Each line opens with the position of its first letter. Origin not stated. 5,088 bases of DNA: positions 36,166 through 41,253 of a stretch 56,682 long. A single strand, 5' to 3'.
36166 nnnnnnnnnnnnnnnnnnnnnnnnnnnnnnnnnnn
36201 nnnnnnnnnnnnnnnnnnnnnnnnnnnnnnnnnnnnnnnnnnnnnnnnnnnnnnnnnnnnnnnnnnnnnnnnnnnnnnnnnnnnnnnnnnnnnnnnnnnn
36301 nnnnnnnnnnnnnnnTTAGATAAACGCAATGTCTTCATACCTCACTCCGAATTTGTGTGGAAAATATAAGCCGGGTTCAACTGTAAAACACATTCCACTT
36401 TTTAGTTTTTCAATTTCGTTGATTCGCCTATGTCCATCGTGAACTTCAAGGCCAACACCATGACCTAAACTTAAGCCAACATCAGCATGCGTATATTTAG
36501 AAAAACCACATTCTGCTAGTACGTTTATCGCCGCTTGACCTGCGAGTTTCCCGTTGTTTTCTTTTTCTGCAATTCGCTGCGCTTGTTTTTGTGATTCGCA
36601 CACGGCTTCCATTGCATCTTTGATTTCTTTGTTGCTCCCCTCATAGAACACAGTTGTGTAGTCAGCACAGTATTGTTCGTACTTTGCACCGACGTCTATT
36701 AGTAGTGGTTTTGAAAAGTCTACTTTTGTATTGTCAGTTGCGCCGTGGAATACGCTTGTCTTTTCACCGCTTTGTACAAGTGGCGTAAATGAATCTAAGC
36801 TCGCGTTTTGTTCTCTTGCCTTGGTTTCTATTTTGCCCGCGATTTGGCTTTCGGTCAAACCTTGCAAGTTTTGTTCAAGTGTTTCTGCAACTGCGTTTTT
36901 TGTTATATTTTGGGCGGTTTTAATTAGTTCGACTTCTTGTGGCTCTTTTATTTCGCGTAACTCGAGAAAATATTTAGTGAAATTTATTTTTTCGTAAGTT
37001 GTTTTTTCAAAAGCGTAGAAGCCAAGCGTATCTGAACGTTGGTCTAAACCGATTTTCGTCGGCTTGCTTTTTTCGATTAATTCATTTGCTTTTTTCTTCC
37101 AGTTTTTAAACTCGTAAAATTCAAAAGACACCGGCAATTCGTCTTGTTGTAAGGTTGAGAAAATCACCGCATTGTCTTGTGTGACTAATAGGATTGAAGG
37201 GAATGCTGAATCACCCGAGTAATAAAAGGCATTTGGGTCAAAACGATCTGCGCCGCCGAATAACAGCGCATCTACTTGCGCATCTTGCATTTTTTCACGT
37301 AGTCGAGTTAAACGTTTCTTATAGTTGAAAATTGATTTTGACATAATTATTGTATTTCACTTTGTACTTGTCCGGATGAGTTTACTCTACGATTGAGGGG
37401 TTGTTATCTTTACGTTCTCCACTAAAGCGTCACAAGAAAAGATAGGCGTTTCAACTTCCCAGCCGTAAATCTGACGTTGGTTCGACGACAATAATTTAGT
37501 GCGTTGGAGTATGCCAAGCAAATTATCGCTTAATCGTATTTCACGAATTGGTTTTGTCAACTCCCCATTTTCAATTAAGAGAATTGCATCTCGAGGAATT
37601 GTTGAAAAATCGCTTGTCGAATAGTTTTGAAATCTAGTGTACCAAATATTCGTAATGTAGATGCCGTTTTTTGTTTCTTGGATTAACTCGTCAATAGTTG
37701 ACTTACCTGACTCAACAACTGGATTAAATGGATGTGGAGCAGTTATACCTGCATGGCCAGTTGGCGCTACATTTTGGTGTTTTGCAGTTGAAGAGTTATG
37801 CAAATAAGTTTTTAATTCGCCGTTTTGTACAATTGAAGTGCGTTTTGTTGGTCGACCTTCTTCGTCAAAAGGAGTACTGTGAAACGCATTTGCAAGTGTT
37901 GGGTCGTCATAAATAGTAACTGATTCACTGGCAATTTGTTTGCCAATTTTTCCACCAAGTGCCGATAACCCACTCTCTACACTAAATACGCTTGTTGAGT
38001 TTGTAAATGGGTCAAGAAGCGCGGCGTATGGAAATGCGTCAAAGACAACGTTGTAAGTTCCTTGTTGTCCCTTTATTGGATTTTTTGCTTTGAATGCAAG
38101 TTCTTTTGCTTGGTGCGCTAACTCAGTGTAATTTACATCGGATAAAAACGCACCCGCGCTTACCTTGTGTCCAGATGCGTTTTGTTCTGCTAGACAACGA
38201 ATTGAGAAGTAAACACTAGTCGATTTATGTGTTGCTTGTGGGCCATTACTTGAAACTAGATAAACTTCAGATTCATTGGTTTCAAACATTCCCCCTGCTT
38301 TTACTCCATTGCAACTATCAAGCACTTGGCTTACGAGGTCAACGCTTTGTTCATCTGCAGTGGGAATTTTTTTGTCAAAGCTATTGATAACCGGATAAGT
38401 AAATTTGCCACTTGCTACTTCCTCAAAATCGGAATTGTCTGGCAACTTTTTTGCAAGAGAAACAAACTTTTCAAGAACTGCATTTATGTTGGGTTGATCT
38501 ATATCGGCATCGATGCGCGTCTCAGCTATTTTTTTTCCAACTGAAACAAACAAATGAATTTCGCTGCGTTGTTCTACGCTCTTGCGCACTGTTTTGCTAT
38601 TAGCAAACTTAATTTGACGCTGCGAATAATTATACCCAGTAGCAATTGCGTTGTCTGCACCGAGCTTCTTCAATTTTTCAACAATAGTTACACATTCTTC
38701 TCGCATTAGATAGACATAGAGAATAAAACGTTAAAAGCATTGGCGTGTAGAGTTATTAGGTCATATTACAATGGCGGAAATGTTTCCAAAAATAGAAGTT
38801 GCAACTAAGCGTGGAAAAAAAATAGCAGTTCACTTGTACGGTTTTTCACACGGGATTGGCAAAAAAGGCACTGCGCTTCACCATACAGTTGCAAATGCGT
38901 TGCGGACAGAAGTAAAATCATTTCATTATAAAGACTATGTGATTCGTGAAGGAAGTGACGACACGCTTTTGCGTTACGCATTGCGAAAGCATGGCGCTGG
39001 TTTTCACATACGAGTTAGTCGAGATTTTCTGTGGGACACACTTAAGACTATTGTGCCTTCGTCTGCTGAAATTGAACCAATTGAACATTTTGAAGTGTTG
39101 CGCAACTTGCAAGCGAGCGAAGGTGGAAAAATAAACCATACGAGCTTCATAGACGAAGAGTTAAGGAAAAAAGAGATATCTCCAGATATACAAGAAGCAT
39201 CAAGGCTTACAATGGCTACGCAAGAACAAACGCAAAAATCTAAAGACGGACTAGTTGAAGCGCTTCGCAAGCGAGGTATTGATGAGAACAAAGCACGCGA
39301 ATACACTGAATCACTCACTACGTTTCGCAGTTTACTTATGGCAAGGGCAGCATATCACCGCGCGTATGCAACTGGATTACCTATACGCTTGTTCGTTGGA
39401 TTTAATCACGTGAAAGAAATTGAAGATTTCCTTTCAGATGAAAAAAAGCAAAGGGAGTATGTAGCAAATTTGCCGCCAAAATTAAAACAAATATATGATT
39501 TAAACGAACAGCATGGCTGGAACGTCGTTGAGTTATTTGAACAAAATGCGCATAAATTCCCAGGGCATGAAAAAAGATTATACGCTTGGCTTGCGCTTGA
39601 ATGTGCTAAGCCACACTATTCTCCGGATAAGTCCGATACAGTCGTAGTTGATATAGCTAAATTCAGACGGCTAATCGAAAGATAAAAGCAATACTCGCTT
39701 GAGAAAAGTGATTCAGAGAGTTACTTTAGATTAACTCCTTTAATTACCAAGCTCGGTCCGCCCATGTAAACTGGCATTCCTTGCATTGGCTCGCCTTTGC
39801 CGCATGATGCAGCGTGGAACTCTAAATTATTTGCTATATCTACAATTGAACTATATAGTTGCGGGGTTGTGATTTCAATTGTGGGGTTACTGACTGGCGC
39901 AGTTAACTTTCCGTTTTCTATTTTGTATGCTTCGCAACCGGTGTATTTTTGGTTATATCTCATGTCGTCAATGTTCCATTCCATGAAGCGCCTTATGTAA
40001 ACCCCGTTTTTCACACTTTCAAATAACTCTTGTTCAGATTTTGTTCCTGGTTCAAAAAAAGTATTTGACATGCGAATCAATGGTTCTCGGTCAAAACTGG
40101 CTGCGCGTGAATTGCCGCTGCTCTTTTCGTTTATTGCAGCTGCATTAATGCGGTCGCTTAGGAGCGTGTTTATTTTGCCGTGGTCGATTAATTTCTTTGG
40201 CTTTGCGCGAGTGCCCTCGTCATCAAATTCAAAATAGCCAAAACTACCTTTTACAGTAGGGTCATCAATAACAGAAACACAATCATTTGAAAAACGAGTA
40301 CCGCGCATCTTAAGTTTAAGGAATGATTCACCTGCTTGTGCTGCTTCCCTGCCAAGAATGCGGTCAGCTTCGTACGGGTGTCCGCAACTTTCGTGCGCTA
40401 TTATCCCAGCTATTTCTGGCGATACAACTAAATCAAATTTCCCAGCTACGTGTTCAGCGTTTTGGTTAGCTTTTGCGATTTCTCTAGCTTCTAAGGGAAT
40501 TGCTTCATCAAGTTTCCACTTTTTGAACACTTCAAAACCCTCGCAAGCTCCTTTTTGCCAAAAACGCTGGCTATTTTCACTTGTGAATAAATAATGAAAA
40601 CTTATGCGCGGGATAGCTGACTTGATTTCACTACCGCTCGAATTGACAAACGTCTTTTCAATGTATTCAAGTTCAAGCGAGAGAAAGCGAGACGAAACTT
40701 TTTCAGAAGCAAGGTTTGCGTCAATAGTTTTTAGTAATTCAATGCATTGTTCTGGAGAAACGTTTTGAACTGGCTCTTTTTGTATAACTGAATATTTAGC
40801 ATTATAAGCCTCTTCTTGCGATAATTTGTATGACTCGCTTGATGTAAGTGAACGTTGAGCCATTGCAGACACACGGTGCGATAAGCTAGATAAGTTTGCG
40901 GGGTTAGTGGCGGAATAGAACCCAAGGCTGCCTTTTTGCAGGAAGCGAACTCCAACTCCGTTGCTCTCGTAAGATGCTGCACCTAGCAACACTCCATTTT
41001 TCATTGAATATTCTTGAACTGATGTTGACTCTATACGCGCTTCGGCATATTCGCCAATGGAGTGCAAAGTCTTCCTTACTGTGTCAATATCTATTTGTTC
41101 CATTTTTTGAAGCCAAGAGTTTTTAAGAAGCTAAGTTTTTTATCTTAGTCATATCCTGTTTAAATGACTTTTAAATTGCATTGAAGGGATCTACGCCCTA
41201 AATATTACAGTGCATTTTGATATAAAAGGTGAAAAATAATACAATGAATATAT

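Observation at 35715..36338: Archaeal protein matching eukaryotic Bud23/WBSCR22 (SSU rRNA m7G methyltransferase) along its whole catalytic domain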

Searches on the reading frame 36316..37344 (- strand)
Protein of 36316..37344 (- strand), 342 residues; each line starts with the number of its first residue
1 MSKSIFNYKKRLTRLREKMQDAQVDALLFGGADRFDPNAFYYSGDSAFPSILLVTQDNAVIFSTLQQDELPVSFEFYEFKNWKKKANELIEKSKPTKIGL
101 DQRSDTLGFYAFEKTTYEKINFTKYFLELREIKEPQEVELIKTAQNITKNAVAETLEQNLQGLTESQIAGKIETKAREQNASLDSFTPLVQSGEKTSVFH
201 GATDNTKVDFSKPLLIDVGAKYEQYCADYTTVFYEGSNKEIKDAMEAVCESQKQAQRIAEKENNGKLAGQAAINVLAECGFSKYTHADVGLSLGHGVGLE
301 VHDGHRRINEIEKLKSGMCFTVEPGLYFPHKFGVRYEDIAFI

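Call 9: search_protein_families(library=pfam, proteins=[window:36316-37344:-], max_evalue=0.001)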
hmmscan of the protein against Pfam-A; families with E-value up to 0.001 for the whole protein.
window:36316-37344:- (342 aa): 2 families
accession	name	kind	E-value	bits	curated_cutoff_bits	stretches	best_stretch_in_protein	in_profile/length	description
PF00557.29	Peptidase_M24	-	5.9e-45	154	23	1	139-339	1-203/208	Metallopeptidase family M24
PF01321.24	Creatinase_N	-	2.1e-07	32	22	1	11-130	1-126/128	Creatinase/Prolidase N-terminal domain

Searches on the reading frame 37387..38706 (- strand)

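Call 9: search_protein_families(library=pfam, proteins=[window:37387-38706:-], max_evalue=0.001)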
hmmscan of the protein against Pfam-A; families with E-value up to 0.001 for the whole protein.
window:37387-38706:- (439 aa): 2 families
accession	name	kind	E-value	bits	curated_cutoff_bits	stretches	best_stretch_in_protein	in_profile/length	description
PF19289.4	PmbA_TldD_3rd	-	2.5e-59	200.6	22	1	216-435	2-219/220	PmbA/TldA metallopeptidase C-terminal domain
PF19290.4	PmbA_TldD_2nd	-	8.8e-07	29.8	20.9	1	134-204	32-105/109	PmbA/TldA metallopeptidase central domain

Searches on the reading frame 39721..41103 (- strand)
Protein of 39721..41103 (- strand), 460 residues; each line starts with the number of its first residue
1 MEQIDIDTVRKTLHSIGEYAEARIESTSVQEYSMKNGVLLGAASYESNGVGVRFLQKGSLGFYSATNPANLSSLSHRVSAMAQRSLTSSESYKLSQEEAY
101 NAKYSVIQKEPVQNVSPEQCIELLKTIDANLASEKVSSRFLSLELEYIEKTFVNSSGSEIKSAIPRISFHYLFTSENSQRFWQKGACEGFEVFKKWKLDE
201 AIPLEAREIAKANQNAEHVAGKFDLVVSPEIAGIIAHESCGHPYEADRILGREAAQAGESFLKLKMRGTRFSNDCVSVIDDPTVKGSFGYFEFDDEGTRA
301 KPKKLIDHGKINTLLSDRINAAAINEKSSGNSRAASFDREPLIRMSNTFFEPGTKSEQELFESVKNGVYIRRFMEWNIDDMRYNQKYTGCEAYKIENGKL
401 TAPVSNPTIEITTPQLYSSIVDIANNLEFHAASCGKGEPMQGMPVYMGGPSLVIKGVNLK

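Call 9: search_protein_families(library=pfam, proteins=[window:39721-41103:-], max_evalue=0.001)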
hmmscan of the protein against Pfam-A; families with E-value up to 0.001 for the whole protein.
window:39721-41103:- (460 aa): 3 families
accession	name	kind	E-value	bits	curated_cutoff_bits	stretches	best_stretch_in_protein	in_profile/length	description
PF19289.4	PmbA_TldD_3rd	-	9.1e-50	169.3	22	1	221-459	2-218/220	PmbA/TldA metallopeptidase C-terminal domain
PF19290.4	PmbA_TldD_2nd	-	2.7e-08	34.7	20.9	1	111-212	2-107/109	PmbA/TldA metallopeptidase central domain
PF01523.21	PmbA_TldD_1st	-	7.7e-08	32.8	20.9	1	20-72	1-55/65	PmbA/TldA metallopeptidase domain 1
